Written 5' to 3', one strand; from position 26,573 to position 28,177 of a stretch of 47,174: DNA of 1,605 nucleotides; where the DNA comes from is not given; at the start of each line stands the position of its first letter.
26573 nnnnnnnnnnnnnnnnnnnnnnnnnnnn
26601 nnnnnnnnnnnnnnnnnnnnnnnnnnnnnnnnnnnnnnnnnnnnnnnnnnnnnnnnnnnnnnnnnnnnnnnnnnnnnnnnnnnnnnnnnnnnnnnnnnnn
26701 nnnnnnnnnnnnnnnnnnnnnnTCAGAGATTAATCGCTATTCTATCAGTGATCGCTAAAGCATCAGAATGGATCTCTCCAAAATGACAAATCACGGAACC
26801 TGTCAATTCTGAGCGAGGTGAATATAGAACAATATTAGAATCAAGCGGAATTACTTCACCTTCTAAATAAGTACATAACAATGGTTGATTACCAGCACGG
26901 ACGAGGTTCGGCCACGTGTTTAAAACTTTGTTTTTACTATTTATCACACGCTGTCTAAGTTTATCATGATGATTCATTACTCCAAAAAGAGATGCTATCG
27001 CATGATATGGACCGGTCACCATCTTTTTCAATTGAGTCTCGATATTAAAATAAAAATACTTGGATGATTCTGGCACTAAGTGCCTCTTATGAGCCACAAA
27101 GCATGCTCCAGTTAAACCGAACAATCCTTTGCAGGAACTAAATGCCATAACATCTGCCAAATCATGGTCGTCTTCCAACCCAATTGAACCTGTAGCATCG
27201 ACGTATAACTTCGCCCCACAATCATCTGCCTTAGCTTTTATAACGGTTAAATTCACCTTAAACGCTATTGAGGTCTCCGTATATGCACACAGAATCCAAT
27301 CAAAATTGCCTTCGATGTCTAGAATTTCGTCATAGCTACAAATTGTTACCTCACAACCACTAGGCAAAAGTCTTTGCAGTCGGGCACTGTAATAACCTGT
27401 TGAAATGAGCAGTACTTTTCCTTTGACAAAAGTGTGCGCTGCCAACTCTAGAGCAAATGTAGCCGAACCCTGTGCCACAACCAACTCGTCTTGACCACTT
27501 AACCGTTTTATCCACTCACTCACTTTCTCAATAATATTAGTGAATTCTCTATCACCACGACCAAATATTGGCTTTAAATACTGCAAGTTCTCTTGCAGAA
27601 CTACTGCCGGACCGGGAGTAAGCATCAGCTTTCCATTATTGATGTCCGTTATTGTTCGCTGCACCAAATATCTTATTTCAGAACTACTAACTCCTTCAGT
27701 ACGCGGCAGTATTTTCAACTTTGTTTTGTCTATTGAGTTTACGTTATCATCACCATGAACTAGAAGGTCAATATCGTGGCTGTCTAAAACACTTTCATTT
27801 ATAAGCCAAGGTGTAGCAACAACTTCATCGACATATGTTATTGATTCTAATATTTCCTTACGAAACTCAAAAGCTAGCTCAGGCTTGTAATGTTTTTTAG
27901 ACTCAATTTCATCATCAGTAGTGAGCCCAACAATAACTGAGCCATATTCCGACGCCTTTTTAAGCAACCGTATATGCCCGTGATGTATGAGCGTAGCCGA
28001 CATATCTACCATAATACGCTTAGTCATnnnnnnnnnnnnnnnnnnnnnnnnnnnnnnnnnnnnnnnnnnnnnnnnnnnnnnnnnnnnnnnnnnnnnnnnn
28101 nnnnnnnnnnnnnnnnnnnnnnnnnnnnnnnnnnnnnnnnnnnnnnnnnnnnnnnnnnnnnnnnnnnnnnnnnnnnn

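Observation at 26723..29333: PEP mutase and the AEP-type transaminase each carry their own cytidylyltransferase domain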

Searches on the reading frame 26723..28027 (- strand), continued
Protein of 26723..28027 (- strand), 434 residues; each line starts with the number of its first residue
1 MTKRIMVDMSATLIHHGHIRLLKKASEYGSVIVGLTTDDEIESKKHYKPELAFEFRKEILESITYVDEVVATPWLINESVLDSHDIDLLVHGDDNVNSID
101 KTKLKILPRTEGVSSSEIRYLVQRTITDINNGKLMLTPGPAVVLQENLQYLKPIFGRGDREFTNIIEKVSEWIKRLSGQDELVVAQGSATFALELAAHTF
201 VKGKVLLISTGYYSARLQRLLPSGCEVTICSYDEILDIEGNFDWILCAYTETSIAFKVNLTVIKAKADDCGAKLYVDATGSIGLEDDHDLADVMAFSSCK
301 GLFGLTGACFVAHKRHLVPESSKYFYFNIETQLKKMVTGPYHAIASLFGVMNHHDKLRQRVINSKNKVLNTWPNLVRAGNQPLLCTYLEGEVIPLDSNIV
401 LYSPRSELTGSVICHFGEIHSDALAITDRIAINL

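Call 68: search_protein_families(library=pfam, proteins=[L058:2534-3706:+, L050:7264-7698:+, L091:19891-21012:+, L047:8433-9857:+, L083:11672-12169:+, L083:12256-13083:+, L050:14874-15761:+, L070:7970-8770:+, L005:10474-11508:+, L026:10276-11925:+], max_evalue=0.001)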
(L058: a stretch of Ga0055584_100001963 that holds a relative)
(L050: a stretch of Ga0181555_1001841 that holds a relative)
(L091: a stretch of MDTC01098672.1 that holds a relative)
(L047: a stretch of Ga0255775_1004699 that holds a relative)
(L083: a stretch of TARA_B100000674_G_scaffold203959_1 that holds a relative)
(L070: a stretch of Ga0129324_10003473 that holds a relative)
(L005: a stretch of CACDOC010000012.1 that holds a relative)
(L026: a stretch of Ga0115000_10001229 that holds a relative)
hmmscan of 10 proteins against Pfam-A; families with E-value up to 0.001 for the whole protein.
L058:2534-3706:+ (390 aa): 0 families

L050:7264-7698:+ (144 aa): 0 families

L091:19891-21012:+ (373 aa): 3 families
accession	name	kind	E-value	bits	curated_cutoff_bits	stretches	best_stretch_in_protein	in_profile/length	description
PF00534.26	Glycos_transf_1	-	1.3e-30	106.6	26.4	1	185-336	4-158/172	Glycosyl transferases group 1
PF13692.12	Glyco_trans_1_4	-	6.8e-26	91.7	27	1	197-335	2-141/142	Glycosyl transferases group 1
PF13439.12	Glyco_transf_4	-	3.9e-11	43.7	28.5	1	16-174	2-169/170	Glycosyltransferase Family 4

L047:8433-9857:+ (474 aa): 1 family
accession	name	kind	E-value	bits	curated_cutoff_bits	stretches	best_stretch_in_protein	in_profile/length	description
PF13440.11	Polysacc_synt_3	-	3.5e-08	33.5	23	1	25-330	1-291/293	Polysaccharide biosynthesis protein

L083:11672-12169:+ (165 aa): 0 families

L083:12256-13083:+ (275 aa): 2 families
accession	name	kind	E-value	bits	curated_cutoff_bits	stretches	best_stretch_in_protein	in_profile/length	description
PF05050.19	Methyltransf_21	-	1e-19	71.8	22.7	1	87-250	1-172/173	Methyltransferase FkbM domain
PF05575.17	V_cholerae_RfbT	-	5.3e-06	26.4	27.9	1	83-215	81-215/286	Vibrio cholerae RfbT protein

L050:14874-15761:+ (295 aa): 3 families
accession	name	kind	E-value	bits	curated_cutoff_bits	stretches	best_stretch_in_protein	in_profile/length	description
PF00535.33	Glycos_transf_2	-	6.1e-40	137.3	23.3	1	7-166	1-165/168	Glycosyl transferase family 2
PF10111.15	Glyco_tranf_2_2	-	1.9e-10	41.1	27.3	1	7-112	1-110/276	Glycosyltransferase like family 2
PF13641.12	Glyco_tranf_2_3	-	1.9e-09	38.3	27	1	6-98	3-101/230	Glycosyltransferase like family 2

L070:7970-8770:+ (266 aa): 1 family
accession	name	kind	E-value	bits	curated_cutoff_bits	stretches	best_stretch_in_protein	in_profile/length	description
PF01066.26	CDP-OH_P_transf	-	1.7e-11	45.2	22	1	55-198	3-123/152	CDP-alcohol phosphatidyltransferase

L005:10474-11508:+ (344 aa): 0 families

L026:10276-11925:+ (549 aa): 2 families
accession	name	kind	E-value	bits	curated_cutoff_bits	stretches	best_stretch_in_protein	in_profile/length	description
PF00884.28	Sulfatase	-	2.5e-12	47.1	25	1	179-408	2-247/301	Sulfatase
PF01663.27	Phosphodiest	-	0.00042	20.4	23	0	372-417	187-239/342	Type I phosphodiesterase / nucleotide pyrophosphatase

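Call 72: find_related_loci(query=A2, collection=viral_contigs, flank=8000)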
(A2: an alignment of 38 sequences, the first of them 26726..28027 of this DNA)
Query A2 (434 aa) in viral_contigs; peptide patterns used: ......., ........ (x = any residue, [..] = any of these).
29 stretches matched a pattern; 1 encode a relative of the query (tblastn E <= 1e-3); 1 distinct loci.
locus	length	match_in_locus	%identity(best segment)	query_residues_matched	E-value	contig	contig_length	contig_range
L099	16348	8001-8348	56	4-119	3e-38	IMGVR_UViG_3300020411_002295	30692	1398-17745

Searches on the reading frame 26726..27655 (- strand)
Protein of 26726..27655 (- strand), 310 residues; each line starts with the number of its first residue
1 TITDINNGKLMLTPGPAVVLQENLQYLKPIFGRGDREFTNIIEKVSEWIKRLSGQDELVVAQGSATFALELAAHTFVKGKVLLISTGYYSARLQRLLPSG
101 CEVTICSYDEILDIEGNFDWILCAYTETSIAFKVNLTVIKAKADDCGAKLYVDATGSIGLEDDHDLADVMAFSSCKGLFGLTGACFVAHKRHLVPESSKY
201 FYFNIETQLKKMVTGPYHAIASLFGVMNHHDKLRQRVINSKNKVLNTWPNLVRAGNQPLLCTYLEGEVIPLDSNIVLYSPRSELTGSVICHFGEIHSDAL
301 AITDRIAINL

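Call 33: search_solved_structures(query=A1, max_evalue=0.001, show_alignments=2)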
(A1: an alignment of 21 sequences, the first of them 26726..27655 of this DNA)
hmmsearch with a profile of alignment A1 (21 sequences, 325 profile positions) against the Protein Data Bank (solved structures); distinct sequences matched with E-value up to 0.001: 36.
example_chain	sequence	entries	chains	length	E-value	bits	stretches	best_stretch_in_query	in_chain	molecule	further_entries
7e7g_A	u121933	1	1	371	7e-25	91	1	10-242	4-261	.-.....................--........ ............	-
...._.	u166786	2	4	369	3.2e-15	59.2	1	11-241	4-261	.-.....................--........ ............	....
2yri_A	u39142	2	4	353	5.8e-15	58.4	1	16-230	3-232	Aminotransferase, class V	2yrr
1m32_A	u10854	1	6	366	7.5e-14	54.7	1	13-241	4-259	2-aminoethylphosphonate-pyruvate aminotransferase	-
9kka_A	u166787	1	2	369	8.8e-14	54.5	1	11-240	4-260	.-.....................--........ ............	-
2dr1_A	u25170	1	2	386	1.2e-13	54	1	4-202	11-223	386aa long hypothetical serine aminotransferase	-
2bkw_A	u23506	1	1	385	1.3e-13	54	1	14-173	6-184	ALANINE-GLYOXYLATE AMINOTRANSFERASE 1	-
6pd1_A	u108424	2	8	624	1.5e-13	53.7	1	11-256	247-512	Nucleotidyl transferase/aminotransferase, class V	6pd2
1vjo_A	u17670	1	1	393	2.2e-13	53.2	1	13-198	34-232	alanine--glyoxylate aminotransferase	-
1iug_A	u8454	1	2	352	9.1e-11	44.6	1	16-233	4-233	putative aspartate aminotransferase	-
9os7_A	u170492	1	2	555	1.2e-09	41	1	15-220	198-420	Methionine--tRNA ligase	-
3zrp_A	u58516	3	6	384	1.9e-09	40.3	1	13-216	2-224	SERINE-PYRUVATE AMINOTRANSFERASE (AGXT)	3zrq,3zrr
3kgw_A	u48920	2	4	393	3e-09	39.6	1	13-208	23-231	Alanine-glyoxylate aminotransferase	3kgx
3ke3_A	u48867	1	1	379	4.9e-09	38.9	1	40-219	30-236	Putative serine-pyruvate aminotransferase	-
1j04_A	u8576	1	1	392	6e-09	38.6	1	13-209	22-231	alanine--glyoxylate aminotransferase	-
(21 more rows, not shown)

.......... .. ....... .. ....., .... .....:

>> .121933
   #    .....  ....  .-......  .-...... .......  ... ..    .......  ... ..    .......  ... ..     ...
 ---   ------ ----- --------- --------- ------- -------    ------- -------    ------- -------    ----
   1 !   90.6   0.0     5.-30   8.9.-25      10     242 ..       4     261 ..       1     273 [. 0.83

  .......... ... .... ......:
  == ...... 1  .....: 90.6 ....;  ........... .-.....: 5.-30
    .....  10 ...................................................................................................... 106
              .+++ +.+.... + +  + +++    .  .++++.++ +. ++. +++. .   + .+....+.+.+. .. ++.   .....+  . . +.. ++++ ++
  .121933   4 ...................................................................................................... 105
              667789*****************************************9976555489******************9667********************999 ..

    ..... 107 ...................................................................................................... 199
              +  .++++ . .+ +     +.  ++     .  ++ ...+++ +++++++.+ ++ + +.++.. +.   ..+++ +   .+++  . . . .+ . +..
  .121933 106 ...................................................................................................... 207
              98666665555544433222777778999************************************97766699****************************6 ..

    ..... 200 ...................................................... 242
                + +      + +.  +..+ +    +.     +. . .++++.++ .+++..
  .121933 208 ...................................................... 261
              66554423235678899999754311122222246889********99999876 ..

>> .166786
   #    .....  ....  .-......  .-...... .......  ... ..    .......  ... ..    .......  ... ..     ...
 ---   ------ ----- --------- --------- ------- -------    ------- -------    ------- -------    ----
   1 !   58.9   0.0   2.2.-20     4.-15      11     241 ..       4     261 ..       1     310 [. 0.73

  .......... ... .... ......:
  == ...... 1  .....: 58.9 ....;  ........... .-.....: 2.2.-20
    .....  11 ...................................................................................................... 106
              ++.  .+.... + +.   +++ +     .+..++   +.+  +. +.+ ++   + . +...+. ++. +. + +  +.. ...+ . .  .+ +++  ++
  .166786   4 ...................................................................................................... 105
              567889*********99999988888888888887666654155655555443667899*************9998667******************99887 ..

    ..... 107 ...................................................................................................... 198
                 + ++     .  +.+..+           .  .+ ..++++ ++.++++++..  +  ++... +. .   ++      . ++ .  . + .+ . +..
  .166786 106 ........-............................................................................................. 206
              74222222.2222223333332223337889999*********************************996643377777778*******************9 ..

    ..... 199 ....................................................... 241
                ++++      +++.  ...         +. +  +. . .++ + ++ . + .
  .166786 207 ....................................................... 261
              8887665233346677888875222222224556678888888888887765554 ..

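Call 34: search_protein_families(library=pfam, alignment_id=A1, max_evalue=0.01)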
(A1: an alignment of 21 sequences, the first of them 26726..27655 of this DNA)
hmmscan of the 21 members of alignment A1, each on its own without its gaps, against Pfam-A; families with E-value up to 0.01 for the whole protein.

A. member 1, window:26726-27655:- (310 aa): 0 families

B. families by the number of members that match (of 21 scanned): 4 families
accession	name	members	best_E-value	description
PF00266.25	Aminotran_5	6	3.2e-08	Aminotransferase class-V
PF01053.26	Cys_Met_Meta_PP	2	6.5e-06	Cys/Met metabolism PLP-dependent enzyme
PF00464.25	SHMT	1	0.0041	Serine hydroxymethyltransferase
PF01212.27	Beta_elim_lyase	1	0.0095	Beta-eliminating lyase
